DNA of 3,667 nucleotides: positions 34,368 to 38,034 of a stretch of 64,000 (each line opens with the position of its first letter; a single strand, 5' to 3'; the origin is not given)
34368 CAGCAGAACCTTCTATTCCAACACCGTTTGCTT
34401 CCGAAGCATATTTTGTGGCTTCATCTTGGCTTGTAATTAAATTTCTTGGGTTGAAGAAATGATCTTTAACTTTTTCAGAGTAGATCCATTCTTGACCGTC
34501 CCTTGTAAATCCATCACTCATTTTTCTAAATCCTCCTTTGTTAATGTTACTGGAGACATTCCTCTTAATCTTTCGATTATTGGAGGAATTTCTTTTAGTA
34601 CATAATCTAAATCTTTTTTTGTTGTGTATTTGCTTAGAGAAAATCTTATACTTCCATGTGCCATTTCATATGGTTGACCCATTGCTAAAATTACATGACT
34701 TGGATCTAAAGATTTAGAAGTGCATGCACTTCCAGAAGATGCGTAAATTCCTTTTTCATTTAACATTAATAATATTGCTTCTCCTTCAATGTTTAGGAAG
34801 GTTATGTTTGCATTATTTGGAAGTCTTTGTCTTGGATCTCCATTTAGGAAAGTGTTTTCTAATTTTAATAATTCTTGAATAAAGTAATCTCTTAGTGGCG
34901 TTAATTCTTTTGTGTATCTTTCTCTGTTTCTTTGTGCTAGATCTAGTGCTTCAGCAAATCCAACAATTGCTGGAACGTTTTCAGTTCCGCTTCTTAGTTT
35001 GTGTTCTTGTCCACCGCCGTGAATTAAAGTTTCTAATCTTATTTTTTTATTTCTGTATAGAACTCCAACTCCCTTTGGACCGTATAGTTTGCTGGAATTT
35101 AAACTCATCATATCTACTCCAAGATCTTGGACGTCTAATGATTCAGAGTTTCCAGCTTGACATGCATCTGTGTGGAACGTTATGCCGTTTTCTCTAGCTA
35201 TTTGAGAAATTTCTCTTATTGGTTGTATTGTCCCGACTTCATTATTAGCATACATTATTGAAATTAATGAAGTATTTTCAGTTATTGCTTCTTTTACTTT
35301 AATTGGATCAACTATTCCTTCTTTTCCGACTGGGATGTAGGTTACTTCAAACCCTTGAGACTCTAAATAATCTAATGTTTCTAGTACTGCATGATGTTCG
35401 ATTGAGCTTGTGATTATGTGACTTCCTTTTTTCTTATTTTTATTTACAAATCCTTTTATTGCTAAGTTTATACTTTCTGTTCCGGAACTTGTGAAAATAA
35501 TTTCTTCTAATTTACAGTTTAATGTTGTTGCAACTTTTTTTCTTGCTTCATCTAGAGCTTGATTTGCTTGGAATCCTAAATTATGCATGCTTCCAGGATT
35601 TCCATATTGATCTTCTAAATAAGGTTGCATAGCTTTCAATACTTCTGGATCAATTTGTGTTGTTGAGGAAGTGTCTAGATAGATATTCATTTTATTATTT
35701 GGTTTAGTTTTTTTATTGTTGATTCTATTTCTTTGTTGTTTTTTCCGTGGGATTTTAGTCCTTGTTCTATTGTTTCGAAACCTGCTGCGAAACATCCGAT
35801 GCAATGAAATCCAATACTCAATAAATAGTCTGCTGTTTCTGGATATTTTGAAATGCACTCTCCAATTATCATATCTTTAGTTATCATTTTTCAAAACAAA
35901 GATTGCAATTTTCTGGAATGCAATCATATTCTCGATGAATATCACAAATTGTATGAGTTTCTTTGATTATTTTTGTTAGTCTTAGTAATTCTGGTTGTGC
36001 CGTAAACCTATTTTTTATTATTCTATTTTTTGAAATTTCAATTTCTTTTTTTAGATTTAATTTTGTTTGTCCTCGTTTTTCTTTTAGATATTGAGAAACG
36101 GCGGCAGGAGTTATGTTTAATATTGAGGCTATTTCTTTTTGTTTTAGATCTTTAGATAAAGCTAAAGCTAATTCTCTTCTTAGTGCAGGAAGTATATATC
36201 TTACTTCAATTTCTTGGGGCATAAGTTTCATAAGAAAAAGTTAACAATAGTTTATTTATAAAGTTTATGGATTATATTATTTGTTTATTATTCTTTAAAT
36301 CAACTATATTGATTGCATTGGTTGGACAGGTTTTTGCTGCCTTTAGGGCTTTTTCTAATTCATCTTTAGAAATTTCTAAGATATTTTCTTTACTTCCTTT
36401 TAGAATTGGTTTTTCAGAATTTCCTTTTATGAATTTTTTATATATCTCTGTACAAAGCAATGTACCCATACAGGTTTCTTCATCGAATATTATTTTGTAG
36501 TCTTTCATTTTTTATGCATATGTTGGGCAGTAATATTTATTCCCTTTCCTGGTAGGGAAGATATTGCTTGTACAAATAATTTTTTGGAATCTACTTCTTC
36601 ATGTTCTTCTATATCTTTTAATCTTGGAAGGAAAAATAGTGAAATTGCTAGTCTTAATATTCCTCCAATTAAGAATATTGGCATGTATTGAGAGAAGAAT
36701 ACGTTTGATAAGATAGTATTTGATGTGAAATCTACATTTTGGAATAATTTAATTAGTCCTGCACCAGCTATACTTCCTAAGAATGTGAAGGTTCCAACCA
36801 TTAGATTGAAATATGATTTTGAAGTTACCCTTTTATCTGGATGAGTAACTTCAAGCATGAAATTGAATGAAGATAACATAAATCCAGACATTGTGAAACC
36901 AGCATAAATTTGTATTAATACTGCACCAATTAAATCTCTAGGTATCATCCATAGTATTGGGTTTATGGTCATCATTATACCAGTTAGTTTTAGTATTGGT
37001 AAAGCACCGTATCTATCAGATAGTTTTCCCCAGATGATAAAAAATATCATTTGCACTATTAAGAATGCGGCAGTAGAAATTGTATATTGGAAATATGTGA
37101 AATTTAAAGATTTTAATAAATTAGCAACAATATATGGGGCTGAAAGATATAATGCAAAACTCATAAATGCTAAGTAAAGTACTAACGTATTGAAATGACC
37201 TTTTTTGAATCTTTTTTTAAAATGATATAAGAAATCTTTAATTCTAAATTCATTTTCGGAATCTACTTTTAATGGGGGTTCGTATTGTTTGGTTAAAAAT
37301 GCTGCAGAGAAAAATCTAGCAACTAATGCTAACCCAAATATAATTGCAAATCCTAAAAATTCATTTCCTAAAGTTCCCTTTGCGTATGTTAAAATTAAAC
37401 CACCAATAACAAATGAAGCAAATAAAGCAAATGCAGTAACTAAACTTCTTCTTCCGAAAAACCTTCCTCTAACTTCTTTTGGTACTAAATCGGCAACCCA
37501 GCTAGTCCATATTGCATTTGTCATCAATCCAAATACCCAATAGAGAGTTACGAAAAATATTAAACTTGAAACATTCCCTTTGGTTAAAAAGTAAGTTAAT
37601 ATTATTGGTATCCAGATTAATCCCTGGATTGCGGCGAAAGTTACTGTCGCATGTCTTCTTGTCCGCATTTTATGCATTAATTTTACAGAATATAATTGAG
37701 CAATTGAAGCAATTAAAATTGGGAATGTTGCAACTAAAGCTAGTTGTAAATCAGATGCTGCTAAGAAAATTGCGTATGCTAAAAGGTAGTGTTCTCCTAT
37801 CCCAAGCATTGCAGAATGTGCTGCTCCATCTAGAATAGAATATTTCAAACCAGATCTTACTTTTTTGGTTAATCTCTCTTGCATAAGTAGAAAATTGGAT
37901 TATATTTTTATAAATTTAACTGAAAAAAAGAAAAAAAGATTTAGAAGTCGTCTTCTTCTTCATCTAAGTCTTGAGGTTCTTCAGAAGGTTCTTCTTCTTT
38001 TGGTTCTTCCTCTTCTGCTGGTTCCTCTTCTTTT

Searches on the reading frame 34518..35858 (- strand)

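Call 11: search_protein_families(library=ncbifam, proteins=[window:34518-35858:-])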
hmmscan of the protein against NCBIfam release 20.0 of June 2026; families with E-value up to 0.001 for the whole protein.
window:34518-35858:- (446 aa): 30 families (the best 25 are shown)
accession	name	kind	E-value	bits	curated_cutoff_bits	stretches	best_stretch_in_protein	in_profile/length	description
TIGR03402.1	FeS_nifS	equivalog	5.8e-158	525.6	530.75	1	59-436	1-378/379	cysteine desulfurase NifS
NF010611.0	PRK14012.1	equivalog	2.7e-130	435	548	1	56-437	4-388/406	IscS subfamily cysteine desulfurase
TIGR02006.1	IscS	equivalog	1.6e-126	422.6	643.2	1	56-437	2-384/402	IscS subfamily cysteine desulfurase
TIGR03235.1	DNA_S_dndA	equivalog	2.7e-116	388.8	480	1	60-408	1-353/353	cysteine desulfurase DndA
TIGR03403.1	nifS_epsilon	equivalog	1.5e-109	366.4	587.7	1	59-435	1-380/382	NifS family cysteine desulfurase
NF002806.0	PRK02948.1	subfamily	6.5e-89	298.6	304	1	59-430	2-374/381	IscS subfamily cysteine desulfurase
TIGR01979.1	sufS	subfamily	4.6e-56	190.4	475.1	1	51-424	12-395/403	SufS family cysteine desulfurase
TIGR01977.1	am_tr_V_EF2568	hypoth_equivalog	6.1e-54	183.5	377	1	59-424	1-373/376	cysteine desulfurase family protein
NF041166.1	f2_encap_cargo1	exception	2.9e-38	132.4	800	1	53-381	241-588/623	family 2A encapsulin nanocompartment cargo protein cysteine desulfurase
NF006791.0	PRK09295.1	equivalog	5.4e-37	127.8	661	1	54-283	20-253/406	cysteine desulfurase SufS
NF040779.1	Sec_lyase_SclA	exception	1.6e-33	116.2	525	1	59-427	1-376/378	selenocysteine lyase SclA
NF008126.0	PRK10874.1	equivalog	3.8e-33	115.2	607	1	56-424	18-392/401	cysteine desulfurase CsdA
TIGR03392.1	FeS_syn_CsdA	equivalog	2.7e-32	112.4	493.6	1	56-424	15-389/398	cysteine desulfurase CsdA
TIGR01976.1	am_tr_V_VC1184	hypoth_equivalog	6e-32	111.4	352.35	1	57-422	18-399/401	cysteine desulfurase-like protein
TIGR04343.1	egtE_PLP_lyase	equivalog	5.6e-16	58.3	400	1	97-272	51-218/370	ergothioneine biosynthesis PLP-dependent enzyme EgtE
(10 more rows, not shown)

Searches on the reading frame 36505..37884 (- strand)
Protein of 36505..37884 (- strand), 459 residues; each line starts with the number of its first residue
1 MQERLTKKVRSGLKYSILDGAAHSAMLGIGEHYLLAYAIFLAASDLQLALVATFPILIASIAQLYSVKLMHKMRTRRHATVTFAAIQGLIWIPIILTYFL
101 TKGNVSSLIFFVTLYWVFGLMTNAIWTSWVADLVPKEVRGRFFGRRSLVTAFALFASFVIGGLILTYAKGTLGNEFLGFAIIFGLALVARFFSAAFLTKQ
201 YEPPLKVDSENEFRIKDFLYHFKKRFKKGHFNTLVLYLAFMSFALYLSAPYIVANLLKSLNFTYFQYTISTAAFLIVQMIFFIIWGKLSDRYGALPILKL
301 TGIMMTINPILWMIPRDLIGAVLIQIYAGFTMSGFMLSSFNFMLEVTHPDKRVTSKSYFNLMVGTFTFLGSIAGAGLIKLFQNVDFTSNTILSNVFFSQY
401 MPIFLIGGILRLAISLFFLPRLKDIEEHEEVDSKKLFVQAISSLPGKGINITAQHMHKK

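Call 11: search_protein_families(library=ncbifam, proteins=[window:36505-37884:-])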
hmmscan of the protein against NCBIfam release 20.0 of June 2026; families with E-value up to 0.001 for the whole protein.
window:36505-37884:- (459 aa): 7 families
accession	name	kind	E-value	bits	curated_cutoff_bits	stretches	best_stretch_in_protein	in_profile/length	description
NF012174.0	tet_MFS_A_B_C_D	equivalog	4e-08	32.5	475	1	261-389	36-163/382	Tet(A)/Tet(B)/Tet(C) family tetracycline efflux MFS transporter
NF012194.0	tet_MFS_J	exception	7.3e-08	31.7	870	1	253-398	29-169/398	tetracycline efflux MFS transporter Tet(J)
NF012193.0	tet_MFS_A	exception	1.4e-06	27.6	840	0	250-381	28-153/394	tetracycline efflux MFS transporter Tet(A)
NF012207.0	tet_MFS_H_J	exception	1.7e-06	27.3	700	1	255-397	31-168/392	Tet(H)/Tet(J) family tetracycline efflux MFS transporter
NF045488.1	tet_MFS_62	exception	4.3e-05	22.8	775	0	265-321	40-100/385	tetracycline efflux MFS transporter Tet(62)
NF012187.0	tet_MFS_E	exception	0.00016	20.9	820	0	113-192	101-177/405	tetracycline efflux MFS transporter Tet(E)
TIGR00898.1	2A0119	subfamily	0.00039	19.3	550.75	1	272-358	133-219/506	cation transport protein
